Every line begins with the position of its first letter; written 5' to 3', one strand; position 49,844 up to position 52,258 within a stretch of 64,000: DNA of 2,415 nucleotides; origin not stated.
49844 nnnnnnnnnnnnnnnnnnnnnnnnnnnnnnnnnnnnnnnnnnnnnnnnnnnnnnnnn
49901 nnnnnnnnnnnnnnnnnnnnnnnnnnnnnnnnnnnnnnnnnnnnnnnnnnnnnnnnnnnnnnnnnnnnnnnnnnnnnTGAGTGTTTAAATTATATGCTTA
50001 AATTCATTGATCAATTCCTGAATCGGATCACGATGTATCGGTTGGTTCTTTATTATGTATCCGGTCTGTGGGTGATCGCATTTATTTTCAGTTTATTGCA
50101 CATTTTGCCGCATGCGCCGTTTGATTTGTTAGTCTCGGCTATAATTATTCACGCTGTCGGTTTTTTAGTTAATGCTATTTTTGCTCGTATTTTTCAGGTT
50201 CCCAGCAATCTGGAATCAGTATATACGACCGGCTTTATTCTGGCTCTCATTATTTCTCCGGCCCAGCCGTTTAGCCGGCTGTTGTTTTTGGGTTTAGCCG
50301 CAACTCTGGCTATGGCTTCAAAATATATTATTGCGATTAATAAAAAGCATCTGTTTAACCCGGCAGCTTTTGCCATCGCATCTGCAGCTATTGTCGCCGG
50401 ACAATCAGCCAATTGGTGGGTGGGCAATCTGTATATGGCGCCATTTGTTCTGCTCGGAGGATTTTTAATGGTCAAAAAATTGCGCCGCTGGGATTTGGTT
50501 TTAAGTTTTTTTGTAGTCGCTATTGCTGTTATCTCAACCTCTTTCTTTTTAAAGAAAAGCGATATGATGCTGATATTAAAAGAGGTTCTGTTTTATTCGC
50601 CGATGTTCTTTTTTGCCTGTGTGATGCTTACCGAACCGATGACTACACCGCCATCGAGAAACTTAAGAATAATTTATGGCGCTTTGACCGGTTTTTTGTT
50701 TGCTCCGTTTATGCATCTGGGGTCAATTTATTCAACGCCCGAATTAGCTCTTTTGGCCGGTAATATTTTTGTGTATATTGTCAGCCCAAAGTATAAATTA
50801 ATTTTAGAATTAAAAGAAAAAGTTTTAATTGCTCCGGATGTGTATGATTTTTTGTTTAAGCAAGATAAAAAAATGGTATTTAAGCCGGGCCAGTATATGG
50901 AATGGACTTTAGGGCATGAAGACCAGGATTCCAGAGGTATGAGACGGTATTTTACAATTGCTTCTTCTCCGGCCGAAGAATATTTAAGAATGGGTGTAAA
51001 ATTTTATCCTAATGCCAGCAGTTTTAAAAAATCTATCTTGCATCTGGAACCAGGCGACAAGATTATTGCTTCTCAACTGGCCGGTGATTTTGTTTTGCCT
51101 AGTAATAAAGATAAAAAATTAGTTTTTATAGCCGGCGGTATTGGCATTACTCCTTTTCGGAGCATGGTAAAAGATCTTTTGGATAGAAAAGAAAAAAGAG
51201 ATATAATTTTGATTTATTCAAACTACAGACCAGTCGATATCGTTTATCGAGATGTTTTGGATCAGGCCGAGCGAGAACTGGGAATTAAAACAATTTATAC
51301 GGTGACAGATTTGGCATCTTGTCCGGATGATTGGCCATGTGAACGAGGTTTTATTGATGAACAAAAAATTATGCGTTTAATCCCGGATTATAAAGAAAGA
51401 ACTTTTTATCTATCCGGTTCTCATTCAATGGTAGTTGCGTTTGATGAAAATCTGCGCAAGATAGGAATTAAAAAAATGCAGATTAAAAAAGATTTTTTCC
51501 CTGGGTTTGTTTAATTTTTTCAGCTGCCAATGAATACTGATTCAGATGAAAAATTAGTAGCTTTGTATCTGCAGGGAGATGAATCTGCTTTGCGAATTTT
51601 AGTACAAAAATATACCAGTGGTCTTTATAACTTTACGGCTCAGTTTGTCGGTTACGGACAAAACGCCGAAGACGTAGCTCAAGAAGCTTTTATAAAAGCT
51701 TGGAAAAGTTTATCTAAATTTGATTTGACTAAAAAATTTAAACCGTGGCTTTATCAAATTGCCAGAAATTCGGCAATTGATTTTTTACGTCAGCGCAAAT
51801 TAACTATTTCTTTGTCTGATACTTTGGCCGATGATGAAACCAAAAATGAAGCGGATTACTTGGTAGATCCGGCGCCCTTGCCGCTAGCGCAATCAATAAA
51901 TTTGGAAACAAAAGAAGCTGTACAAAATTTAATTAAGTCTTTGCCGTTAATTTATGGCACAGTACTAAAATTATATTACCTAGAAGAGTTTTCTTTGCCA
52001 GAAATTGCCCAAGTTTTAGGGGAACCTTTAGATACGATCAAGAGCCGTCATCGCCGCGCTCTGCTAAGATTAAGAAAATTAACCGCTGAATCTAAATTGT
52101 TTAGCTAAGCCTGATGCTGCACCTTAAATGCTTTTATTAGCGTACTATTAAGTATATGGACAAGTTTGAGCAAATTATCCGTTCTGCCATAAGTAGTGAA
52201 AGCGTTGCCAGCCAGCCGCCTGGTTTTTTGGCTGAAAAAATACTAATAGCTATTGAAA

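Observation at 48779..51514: Compact extracytosolic flavinylation / electron-transfer operon: FMN_bind substrate, ApbE, and an RnfD-like-FNR fusion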

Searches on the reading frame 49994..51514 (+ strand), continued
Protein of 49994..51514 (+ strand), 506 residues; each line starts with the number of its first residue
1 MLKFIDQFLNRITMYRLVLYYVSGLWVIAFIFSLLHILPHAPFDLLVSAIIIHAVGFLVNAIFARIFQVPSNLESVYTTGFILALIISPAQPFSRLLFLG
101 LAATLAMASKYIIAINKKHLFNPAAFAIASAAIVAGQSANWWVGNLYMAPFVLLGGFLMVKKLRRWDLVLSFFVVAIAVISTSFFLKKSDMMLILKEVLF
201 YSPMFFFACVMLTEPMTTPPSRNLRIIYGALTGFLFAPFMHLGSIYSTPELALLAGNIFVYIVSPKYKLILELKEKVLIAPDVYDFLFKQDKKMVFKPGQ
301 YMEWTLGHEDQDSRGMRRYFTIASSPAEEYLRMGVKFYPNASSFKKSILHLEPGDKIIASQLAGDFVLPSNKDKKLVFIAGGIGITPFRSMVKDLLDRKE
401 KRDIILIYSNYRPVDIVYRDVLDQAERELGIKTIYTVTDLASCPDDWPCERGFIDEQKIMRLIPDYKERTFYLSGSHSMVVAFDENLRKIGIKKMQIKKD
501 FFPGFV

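Call 26: predict_structure(alignment_id=A1)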
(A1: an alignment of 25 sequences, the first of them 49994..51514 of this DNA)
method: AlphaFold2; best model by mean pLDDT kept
length: 506 residues; sequences in the alignment: 25
mean_pLDDT: 82.1   pTM: 0.69
mean pLDDT of the five models: 82.1, 81.7, 79.6, 77.0, 74.5
residues with pLDDT >= 90: 149; 70-90: 274; 50-70: 75; < 50: 8
segments of 3 or more residues with pLDDT < 50: 244-246, 503-506
pLDDT, mean of each block of 10 residues (from residue 1): 69 76 90 86 86 90 77 80 77 72 84 58 75 68 77 84 82 89 83 75 77 68 82 79 56 77 69 93 92 84 75 66 91 87 84 87 79 95 92 96 96 92 97 93 83 93 96 88 94 89 44
secondary structure, 60 per line:
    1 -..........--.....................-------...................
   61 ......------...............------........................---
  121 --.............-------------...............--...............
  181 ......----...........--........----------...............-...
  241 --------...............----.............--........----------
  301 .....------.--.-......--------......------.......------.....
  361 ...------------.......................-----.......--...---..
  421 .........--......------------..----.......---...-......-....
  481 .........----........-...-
elements in order: H2-11 H14-34 H42-66 H73-87 H94-117 H123-135 H149-163 H166-186 H191-201 H204-211 H222-236 H249-263 E268-280 E283-290 E301-305 E317-322 E331-336 H343-349 E356-363 E376-381 H382-398 E404-410 H419-429 E432-437 H456-462 E470-475 H477-489 E497-501

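Call 29: fold_search(model_id=the predicted structure, library=pdb)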
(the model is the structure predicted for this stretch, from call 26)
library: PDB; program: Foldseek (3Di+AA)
matches with E <= 10: 1346; with E <= 0.001: 329
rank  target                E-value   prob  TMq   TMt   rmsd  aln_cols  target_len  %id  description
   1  4g1v                  1.9e-17  1.00  0.45  0.56  14.1       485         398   16  X-ray structure of yeast flavohemoglobin (released 2012-11-14)
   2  1gvh                  3.2e-17  1.00  0.45  0.56   6.4       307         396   18  The X-ray structure of ferric Escherichia coli flavohemoglobin reveals an unespected geometry of the distal heme pocket (released 2002-08-06)
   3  6o0a                  9.5e-17  1.00  0.44  0.56   6.7       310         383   21  Crystal structure of flavohemoglobin from Malassezia yamatoensis with bound FAD and heme determined by iron SAD phasing (released 2019-03-06)
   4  5ogx                  1.8e-16  1.00  0.42  0.63   2.7       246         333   22  Crystal structure of Amycolatopsis cytochrome P450 reductase GcoB. (released 2018-07-04)
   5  4g1b_A                9.5e-16  1.00  0.44  0.55  14.2       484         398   17  X-ray structure of yeast flavohemoglobin in complex with econazole (released 2012-11-14)
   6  4eh1_B                1.2e-15  1.00  0.41  0.85   2.6       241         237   20  Crystal Structure of the Flavohem-like-FAD/NAD Binding Domain of Nitric Oxide Dioxygenase from Vibrio cholerae O1 biov (released 2012-04-25)
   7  7qty                  3.4e-15  1.00  0.43  0.75   3.6       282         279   21  X-ray structure of FAD domain of NqrF of Klebsiella pneumoniae (released 2022-02-09)
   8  7qu5                  7.4e-15  1.00  0.43  0.75   4.4       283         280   19  X-ray structure of FAD domain of NqrF of Pseudomonas aeruginosa (released 2022-02-09)
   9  7qu3                  9.5e-15  1.00  0.42  0.74   4.5       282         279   19  X-ray structure of FAD domain of NqrF of Pseudomonas aeruginosa (released 2022-02-09)
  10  4eh1_A                1.1e-14  1.00  0.41  0.84   2.8       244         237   19  Crystal Structure of the Flavohem-like-FAD/NAD Binding Domain of Nitric Oxide Dioxygenase from Vibrio cholerae O1 biov (released 2012-04-25)
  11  2r6h_D                1.1e-14  1.00  0.41  0.72   4.6       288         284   20  Crystal structure of the domain comprising the NAD binding and the FAD binding regions of the NADH:ubiquinone oxidored (released 2007-09-11)
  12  8qt6                  2.7e-14  1.00  0.41  0.51  16.4       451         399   19  Cryo-EM structure of Streptococcus pneumoniae NADPH oxidase (released 2024-07-24)
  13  2r6h_C                2.8e-14  1.00  0.42  0.72   4.8       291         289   21  Crystal structure of the domain comprising the NAD binding and the FAD binding regions of the NADH:ubiquinone oxidored (released 2007-09-11)
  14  8qta                  3.1e-14  1.00  0.40  0.50  17.0       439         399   17  Cryo-EM structure of Streptococcus pneumoniae NADPH oxidase F397A mutant in complex with NADPH (released 2024-07-24)
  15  7c3a_C                6.7e-14  1.00  0.41  0.61   3.5       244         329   22  Ferredoxin reductase in carbazole 1,9a-dioxygenase (released 2021-05-26)
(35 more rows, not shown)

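Call 44: search_protein_families(library=pfam, proteins=[L035:11491-12858:-, L038:5472-6239:-, L037:14793-17345:-, L038:7236-7961:+, L065:11512-12798:+, L040:4296-5399:+, L055:1272-2864:+], max_evalue=0.001)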
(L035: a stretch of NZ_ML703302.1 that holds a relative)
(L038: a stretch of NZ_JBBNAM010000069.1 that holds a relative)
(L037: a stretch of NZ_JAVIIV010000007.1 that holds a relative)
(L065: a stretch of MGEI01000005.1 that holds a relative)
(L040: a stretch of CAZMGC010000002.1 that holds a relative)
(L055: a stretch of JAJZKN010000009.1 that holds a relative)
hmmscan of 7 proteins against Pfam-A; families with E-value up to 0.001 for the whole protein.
L035:11491-12858:- (455 aa): 4 families
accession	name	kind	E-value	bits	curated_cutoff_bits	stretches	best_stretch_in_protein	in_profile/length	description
PF02518.31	HATPase_c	-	2e-17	64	26.4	1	343-445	2-109/111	Histidine kinase-, DNA gyrase B-, and HSP90-like ATPase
PF13581.12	HATPase_c_2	-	2.3e-06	28.1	27.4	1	347-424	36-112/127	Histidine kinase-like ATPase domain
PF14501.12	HATPase_c_5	-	0.00016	22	22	1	346-444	5-102/102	GHKL domain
PF00512.31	HisKA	-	0.00022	21.6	26.9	1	243-295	6-62/66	His Kinase A (phospho-acceptor) domain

L038:5472-6239:- (255 aa): 2 families
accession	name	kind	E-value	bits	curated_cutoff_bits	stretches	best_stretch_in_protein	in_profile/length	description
PF00072.30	Response_reg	-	4.5e-24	85.2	30.2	1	37-147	1-111/111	Response regulator receiver domain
PF00486.34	Trans_reg_C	-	3.8e-18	65.8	26.2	1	181-249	3-76/77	Transcriptional regulatory protein, C terminal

L037:14793-17345:- (850 aa): 6 families
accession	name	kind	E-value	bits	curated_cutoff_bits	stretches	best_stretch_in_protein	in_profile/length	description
PF00122.25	E1-E2_ATPase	-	4.1e-44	150.7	28.1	1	101-289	3-179/181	E1-E2 ATPase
PF00689.26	Cation_ATPase_C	-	1.6e-22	80.6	27.3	1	658-820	1-174/175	Cation transporting ATPase, C-terminus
PF00702.32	Hydrolase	-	1e-14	55.8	26.4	1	307-589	1-191/191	haloacid dehalogenase-like hydrolase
PF00690.31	Cation_ATPase_N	-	1.2e-14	54.2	20.4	1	3-60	11-69/69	Cation transporter/ATPase, N-terminus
PF13246.12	Cation_ATPase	-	3.4e-06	27.4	21.7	1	369-418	41-91/91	Cation transport ATPase (P-type)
PF12710.13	HAD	-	0.00033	21.6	27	0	447-586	47-189/189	haloacid dehalogenase-like hydrolase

L038:7236-7961:+ (241 aa): 1 family
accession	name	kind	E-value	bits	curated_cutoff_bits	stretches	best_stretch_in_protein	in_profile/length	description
PF01988.24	VIT1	-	2.5e-64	217.4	28.1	1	27-234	1-213/214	VIT family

L065:11512-12798:+ (428 aa): 1 family
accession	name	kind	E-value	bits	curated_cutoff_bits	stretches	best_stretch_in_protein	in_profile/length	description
PF01566.24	Nramp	-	3e-79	267.1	29.8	1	38-404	1-356/357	Natural resistance-associated macrophage protein-like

L040:4296-5399:+ (367 aa): 5 families
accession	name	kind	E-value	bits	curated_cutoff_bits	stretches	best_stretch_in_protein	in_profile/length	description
PF12146.15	Hydrolase_4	-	1.3e-14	54.5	27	1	132-244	6-112/239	Serine aminopeptidase, S33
PF00561.26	Abhydrolase_1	-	2.4e-13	50.8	25.8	1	131-241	1-102/245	alpha/beta hydrolase fold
PF00326.27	Peptidase_S9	-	4.9e-11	43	22.6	1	152-367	4-210/213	Prolyl oligopeptidase family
PF12697.13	Abhydrolase_6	-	2.4e-09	38.6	26.3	1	133-238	1-90/217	Alpha/beta hydrolase family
PF02129.25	Peptidase_S15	-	2.6e-08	34.3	23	1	110-253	1-141/262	X-Pro dipeptidyl-peptidase (S15 family)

L055:1272-2864:+ (530 aa): 2 families
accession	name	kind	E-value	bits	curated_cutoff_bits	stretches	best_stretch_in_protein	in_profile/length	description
PF07690.21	MFS_1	-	1.2e-51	176.1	33.4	1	16-409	1-346/347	Major Facilitator Superfamily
PF00083.30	Sugar_tr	-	1.6e-12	47.5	22.3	1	46-189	46-193/452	Sugar (and other) transporter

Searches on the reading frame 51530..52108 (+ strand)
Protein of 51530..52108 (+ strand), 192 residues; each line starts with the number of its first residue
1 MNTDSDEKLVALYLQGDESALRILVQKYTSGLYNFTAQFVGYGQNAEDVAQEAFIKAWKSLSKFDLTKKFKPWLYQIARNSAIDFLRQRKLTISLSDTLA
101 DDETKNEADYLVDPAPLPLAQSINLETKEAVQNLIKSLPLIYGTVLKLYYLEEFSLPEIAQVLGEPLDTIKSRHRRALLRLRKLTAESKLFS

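Call 3: search_protein_families(library=pfam, proteins=[window:51530-52108:+], max_evalue=0.01)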
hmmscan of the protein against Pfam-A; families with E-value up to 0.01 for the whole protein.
window:51530-52108:+ (192 aa): 3 families
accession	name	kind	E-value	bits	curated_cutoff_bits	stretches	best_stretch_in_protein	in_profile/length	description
PF04542.20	Sigma70_r2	-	1.3e-20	73.4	24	1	24-90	1-69/71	Sigma-70 region 2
PF08281.18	Sigma70_r4_2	-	3.2e-11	43.2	25.7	1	129-181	2-54/54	Sigma-70, region 4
PF04545.22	Sigma70_r4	-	7.1e-11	41.9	24.1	1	144-183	11-50/50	Sigma-70, region 4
